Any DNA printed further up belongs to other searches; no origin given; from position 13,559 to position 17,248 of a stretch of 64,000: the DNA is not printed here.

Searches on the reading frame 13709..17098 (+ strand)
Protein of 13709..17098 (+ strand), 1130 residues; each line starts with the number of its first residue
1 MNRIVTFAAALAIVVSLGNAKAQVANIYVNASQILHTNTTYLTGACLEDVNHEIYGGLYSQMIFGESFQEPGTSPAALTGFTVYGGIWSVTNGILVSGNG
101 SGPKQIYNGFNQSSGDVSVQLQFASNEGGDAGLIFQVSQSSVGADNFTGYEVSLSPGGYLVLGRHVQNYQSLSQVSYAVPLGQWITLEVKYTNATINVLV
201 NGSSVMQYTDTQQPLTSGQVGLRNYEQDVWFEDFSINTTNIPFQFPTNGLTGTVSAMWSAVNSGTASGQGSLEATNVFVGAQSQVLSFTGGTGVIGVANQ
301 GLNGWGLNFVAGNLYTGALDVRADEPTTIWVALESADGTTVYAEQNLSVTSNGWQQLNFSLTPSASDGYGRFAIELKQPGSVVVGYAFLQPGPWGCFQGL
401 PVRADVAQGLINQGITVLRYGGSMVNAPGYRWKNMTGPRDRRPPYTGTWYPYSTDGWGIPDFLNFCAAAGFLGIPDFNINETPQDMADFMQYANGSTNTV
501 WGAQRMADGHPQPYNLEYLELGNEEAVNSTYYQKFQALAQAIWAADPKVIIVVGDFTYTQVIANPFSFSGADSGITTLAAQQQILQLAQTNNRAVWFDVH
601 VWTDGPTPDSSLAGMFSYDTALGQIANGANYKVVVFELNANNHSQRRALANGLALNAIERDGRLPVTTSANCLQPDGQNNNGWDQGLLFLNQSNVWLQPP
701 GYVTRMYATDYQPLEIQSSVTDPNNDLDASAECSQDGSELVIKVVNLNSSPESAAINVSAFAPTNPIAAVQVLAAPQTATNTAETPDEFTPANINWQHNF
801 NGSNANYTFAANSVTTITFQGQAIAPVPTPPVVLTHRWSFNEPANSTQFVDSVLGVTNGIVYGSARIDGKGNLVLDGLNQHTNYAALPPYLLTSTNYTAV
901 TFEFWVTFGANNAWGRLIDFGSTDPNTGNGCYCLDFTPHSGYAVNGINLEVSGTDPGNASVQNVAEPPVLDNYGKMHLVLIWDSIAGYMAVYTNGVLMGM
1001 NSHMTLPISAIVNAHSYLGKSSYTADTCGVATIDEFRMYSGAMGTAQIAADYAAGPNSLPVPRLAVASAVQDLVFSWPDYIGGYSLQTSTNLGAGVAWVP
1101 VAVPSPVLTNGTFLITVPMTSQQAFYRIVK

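Call 3: search_protein_families(library=pfam, proteins=[window:13709-17098:+])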
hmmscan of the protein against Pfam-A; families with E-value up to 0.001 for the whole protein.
window:13709-17098:+ (1130 aa): 4 families
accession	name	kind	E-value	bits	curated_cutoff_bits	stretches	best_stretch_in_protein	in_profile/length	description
PF06439.18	3keto-disac_hyd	-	4.4e-16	59.9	26.8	1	78-236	11-186/187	3-keto-disaccharide hydrolase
PF13385.13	Laminin_G_3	-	5.9e-15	56.2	27.6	1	882-1049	4-151/151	Concanavalin A-like lectin/glucanases superfamily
PF22848.2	ASD1_dom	-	3.5e-14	53.4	22.2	1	473-554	97-181/239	Alpha-L-arabinofuranosidase 1 domain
PF06964.18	Alpha-L-AF_C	-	1e-05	26.2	27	1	642-813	18-165/165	Alpha-L-arabinofuranosidase C-terminal domain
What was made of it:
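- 13709..17101 (+): Secreted GH51-like putative arabinofuranosidase (DUF1080/3keto-disac_hyd + ASD1 + AF_C + LamG), same operon direction. Pfam (call 3).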
